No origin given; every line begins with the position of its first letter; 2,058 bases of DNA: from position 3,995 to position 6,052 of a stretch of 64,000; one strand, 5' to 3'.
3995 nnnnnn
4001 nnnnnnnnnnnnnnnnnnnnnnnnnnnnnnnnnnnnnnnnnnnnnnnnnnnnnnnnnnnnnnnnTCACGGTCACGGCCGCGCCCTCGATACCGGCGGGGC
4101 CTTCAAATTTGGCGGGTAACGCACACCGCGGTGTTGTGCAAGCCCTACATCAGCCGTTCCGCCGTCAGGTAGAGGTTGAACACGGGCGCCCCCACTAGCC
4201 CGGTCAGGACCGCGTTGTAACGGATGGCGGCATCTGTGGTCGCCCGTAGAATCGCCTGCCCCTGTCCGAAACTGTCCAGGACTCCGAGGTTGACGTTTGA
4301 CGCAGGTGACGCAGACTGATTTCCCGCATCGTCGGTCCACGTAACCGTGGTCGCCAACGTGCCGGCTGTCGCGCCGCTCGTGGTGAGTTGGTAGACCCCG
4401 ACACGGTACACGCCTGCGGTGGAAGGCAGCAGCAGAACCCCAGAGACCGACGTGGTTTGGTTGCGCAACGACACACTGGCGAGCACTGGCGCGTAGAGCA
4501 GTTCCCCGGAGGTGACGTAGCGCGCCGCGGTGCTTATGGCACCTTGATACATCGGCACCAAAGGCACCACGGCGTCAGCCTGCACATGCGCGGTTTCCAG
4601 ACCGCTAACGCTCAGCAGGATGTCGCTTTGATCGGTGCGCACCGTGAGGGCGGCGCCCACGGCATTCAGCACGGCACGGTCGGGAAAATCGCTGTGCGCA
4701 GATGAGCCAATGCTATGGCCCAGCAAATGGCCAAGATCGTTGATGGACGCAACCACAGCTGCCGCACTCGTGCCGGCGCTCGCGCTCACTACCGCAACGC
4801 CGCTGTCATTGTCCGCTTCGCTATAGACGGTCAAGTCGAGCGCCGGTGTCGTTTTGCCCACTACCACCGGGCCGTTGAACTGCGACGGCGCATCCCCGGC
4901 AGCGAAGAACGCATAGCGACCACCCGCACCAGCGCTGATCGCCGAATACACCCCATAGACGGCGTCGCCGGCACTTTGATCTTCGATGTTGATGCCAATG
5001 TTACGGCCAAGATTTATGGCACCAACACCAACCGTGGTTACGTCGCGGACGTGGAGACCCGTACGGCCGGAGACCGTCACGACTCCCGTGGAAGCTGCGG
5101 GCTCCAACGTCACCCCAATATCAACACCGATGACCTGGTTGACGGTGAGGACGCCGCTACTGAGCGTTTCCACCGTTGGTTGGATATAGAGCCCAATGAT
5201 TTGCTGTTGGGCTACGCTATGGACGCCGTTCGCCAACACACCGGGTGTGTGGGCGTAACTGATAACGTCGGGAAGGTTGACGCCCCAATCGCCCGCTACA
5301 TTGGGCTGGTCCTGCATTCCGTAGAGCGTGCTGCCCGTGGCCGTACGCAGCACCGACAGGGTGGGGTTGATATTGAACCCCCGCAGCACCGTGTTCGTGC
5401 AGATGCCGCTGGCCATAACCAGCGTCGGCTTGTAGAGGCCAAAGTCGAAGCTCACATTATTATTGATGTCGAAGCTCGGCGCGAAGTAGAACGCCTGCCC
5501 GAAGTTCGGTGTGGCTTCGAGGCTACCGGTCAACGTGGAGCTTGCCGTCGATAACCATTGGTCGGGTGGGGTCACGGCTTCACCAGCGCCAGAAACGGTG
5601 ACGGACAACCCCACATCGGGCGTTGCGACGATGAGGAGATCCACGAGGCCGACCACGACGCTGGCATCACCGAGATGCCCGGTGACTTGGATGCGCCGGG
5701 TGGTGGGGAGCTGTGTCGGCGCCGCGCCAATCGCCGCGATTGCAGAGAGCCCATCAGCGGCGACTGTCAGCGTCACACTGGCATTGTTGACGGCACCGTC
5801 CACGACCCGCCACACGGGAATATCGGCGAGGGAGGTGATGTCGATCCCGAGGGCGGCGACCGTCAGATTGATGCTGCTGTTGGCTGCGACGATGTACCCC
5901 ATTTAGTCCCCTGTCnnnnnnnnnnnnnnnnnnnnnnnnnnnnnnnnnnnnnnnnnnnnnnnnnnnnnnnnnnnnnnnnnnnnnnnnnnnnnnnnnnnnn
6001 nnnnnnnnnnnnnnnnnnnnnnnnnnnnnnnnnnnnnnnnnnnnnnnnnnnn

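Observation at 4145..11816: Giant fibre gene built from repeated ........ modules, with a ~0.5-kb segmental duplication and a module shared with the neighbouring fibre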

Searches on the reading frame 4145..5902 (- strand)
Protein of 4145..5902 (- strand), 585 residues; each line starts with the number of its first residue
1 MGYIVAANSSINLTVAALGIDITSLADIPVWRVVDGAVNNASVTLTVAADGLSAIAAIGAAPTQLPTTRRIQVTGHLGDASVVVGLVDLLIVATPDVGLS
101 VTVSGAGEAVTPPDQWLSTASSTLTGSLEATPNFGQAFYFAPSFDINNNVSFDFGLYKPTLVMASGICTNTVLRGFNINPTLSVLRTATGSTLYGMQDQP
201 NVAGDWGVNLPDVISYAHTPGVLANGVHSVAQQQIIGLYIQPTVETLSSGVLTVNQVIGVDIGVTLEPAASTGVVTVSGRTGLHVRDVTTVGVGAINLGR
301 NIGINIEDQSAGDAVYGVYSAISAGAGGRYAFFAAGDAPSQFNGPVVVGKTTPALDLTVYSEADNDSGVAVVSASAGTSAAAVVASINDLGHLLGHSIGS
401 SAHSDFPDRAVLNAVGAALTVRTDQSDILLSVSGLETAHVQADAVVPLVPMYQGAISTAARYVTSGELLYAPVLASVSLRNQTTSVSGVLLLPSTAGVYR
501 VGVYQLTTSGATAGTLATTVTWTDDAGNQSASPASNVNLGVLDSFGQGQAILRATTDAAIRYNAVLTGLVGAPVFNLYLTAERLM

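Call 11: search_protein_families(library=pfam, proteins=[window:4145-5902:-], max_evalue=0.01)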
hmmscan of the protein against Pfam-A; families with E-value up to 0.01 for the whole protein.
window:4145-5902:- (585 aa): 0 families

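Call 13: search_protein_families(library=phrogs, proteins=[window:4145-5902:-], max_evalue=0.01)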
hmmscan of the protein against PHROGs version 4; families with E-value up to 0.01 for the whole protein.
window:4145-5902:- (585 aa): 0 families

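Call 29: search_solved_structures(query=window:4145-5902:-, max_evalue=1)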
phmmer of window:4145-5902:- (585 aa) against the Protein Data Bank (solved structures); distinct sequences matched with E-value up to 1: 1.
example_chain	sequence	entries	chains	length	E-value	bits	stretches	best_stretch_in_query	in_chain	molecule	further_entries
7k1w_F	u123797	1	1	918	0.13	14.3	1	135-247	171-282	Fig4 Sac homology model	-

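Call 38: search_dna_similar(query=window:4145-5902:-, collection=phages, mode=protein, max_rows=10, max_evalue=0.001)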
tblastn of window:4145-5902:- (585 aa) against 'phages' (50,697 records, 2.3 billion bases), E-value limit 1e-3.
No match.

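Call 39: find_homologous_proteins(query=window:4145-5902:-, max_evalue=0.001)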
Query window:4145-5902:- (585 aa): 1 proteins with E <= 0.001 among 8000 candidates.
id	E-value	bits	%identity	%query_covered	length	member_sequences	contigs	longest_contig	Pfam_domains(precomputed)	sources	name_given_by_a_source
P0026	0.0e+0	1224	100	100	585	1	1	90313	-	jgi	jgi:hypothetical protein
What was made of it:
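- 4145..5902 (-): Neighbour gene, 585 aa. A second fibre-like protein with one junction and its own tip. It has its own ribosome-binding site (AGGGGA) and a TAA stop just upstream of the ATG in its frame. An orphan in 5.8 billion proteins (call 39).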

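Call 58: search_protein_families(library=ncbifam, proteins=[window:4145-5902:-], max_evalue=0.01)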
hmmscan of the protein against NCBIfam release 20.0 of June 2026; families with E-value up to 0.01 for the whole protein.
window:4145-5902:- (585 aa): 0 families
